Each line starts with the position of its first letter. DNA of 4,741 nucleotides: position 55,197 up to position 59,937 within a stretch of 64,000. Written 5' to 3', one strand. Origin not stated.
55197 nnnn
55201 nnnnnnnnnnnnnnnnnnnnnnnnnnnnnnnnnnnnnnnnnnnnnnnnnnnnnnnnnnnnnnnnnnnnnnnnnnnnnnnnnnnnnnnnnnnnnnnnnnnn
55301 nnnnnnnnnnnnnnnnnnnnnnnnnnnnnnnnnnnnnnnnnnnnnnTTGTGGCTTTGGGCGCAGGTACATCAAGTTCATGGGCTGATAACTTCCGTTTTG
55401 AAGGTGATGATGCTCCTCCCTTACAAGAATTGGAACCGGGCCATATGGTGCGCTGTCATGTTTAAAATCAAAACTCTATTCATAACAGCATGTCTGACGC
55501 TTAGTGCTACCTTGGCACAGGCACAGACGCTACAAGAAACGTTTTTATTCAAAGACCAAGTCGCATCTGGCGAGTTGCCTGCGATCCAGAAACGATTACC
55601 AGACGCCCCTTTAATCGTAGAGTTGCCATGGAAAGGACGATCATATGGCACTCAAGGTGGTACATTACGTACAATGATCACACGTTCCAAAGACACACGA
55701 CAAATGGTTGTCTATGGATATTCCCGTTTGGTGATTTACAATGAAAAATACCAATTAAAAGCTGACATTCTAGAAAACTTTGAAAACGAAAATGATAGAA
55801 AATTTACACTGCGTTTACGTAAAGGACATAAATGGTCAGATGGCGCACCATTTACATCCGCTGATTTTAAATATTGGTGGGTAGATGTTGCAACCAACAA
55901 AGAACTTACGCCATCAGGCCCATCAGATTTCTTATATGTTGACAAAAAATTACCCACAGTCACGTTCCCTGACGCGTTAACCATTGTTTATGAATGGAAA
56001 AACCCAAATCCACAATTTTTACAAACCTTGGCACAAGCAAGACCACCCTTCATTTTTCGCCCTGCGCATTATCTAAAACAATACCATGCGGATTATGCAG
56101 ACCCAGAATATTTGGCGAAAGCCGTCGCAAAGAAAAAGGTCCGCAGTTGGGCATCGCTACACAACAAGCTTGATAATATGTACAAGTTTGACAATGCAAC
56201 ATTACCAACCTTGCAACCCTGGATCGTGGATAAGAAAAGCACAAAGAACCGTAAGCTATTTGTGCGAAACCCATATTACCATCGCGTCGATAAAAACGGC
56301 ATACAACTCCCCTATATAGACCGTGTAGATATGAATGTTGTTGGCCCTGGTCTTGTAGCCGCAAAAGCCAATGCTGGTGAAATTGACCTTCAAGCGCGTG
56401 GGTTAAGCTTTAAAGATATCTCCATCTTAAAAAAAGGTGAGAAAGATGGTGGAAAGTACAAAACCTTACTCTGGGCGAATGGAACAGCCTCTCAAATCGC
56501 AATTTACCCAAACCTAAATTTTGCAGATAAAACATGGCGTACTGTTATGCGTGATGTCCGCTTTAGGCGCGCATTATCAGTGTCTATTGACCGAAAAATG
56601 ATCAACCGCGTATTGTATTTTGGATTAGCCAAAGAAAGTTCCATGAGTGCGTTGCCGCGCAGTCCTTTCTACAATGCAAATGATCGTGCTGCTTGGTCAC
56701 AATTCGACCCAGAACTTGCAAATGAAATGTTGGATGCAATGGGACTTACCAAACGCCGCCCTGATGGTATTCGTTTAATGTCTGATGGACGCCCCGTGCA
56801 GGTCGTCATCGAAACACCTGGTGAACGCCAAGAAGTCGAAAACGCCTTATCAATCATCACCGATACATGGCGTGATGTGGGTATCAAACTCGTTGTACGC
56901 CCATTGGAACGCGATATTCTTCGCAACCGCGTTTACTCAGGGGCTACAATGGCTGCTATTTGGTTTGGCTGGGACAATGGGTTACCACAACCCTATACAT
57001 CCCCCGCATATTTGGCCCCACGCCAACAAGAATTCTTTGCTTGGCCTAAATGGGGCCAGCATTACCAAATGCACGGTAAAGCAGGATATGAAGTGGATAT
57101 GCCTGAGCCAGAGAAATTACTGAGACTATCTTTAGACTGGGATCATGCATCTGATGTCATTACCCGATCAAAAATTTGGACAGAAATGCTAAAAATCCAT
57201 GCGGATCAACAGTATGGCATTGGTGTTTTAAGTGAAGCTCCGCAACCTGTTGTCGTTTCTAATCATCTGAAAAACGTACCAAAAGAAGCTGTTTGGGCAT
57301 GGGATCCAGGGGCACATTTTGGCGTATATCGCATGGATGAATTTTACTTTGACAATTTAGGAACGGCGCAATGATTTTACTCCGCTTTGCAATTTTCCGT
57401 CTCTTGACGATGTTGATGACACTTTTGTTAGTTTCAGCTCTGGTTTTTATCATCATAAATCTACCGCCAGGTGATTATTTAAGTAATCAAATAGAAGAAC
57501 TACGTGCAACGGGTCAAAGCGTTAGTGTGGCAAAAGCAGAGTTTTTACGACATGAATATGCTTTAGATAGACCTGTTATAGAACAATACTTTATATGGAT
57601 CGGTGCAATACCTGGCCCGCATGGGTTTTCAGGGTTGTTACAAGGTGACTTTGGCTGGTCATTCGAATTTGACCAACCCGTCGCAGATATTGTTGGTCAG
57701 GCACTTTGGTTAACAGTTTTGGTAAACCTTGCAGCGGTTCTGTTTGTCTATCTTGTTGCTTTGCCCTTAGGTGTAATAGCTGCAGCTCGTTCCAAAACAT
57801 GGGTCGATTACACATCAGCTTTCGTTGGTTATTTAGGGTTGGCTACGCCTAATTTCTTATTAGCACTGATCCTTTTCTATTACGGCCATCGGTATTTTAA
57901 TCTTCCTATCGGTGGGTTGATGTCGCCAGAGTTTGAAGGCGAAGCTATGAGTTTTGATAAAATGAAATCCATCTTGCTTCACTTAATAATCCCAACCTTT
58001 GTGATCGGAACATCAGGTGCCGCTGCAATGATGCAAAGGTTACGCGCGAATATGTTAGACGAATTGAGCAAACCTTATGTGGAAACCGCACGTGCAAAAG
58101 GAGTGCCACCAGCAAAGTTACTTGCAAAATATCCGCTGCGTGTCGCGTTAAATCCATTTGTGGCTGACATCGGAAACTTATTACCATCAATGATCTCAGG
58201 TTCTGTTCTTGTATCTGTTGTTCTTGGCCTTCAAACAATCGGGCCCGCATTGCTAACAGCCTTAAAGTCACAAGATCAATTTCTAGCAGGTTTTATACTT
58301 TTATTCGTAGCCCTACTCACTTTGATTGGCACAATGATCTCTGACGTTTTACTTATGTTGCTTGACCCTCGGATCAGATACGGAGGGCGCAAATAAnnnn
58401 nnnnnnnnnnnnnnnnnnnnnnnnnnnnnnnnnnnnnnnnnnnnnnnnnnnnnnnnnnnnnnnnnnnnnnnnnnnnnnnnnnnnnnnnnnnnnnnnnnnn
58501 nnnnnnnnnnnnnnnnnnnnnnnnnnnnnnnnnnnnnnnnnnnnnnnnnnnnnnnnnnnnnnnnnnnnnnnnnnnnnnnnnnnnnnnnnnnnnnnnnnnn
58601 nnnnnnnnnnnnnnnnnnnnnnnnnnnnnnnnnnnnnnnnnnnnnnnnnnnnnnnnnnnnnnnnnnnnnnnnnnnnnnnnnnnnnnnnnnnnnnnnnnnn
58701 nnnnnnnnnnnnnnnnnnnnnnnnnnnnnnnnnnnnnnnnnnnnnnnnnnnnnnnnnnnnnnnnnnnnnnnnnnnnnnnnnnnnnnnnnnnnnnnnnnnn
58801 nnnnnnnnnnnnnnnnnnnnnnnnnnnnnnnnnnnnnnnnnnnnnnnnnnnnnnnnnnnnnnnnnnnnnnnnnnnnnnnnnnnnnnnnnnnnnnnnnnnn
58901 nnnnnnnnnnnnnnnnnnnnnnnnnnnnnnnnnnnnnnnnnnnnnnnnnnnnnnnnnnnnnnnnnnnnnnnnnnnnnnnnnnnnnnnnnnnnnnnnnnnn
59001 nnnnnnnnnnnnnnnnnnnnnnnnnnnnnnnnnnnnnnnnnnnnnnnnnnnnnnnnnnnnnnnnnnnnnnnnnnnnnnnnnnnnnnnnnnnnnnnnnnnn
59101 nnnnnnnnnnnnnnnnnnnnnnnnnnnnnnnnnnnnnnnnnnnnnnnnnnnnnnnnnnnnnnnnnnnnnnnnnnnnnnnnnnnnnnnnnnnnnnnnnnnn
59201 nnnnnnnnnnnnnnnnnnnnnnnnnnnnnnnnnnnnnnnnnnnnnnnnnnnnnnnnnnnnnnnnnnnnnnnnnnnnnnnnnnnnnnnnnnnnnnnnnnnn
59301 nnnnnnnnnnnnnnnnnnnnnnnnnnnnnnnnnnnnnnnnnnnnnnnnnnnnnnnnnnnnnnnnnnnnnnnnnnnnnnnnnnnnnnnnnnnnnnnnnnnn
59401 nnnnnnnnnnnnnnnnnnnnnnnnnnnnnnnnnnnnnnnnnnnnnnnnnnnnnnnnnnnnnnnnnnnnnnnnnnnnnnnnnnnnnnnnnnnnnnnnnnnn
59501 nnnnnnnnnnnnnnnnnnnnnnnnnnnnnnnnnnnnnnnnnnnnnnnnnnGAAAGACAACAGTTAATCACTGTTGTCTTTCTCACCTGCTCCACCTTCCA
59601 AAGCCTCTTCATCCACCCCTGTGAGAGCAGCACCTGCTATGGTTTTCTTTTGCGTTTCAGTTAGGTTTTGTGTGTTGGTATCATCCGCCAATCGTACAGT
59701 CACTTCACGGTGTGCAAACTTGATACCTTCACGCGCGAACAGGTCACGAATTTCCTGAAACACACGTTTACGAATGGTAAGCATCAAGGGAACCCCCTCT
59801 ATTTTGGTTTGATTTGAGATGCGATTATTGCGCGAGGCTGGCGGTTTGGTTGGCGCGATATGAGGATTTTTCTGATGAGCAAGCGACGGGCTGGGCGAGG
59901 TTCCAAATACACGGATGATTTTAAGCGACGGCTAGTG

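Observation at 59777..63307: IS66 built from two left ends: a transporter-type element with 130-bp inverted repeats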

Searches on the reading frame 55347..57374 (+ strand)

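Call 68: search_protein_families(library=pfam, proteins=[window:55347-57374:+], max_evalue=0.001)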
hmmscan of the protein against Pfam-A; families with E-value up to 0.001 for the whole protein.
window:55347-57374:+ (675 aa): 1 family
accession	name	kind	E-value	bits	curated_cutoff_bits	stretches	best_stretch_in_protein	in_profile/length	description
PF00496.27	SBP_bac_5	-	4.6e-50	171.2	32.4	1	139-555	4-359/368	Bacterial extracellular solute-binding proteins, family 5 Middle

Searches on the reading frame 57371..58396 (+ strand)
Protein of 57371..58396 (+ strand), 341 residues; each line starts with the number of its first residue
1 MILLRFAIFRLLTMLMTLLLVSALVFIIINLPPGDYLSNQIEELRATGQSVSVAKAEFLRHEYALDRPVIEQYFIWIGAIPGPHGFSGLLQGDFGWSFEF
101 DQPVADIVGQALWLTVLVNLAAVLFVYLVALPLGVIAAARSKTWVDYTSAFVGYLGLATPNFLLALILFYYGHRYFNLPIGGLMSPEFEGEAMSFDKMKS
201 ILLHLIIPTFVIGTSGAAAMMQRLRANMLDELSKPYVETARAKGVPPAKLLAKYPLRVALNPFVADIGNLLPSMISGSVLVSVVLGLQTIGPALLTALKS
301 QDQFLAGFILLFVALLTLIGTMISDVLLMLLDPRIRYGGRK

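Call 68: search_protein_families(library=pfam, proteins=[window:57371-58396:+], max_evalue=0.001)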
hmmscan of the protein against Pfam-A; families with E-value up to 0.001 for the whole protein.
window:57371-58396:+ (341 aa): 2 families
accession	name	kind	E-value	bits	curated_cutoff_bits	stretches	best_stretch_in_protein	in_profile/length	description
PF00528.27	BPD_transp_1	-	9.6e-29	100.9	26.4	1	130-336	1-183/184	Binding-protein-dependent transport system inner membrane component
PF19300.4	BPD_transp_1_N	-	2.1e-08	34.8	23.8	1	3-116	1-111/114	Binding-prot-dependent transport system membrane comp, N-term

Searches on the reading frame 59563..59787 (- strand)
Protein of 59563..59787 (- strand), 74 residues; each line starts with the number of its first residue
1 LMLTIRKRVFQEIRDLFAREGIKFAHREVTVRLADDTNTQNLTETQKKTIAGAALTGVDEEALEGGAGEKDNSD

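Call 7: search_protein_families(library=pfam, proteins=[window:59563-59787:-], max_evalue=0.01)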
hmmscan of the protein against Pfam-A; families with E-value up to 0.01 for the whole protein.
window:59563-59787:- (74 aa): 1 family
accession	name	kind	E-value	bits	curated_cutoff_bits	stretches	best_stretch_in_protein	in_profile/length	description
PF17146.10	PIN_6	-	0.003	18.4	27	1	5-59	23-77/87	PIN domain of ribonuclease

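Call 8: search_protein_families(library=ncbifam, proteins=[window:59563-59787:-], max_evalue=0.01)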
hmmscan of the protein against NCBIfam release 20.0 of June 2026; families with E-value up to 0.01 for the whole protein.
window:59563-59787:- (74 aa): 0 families
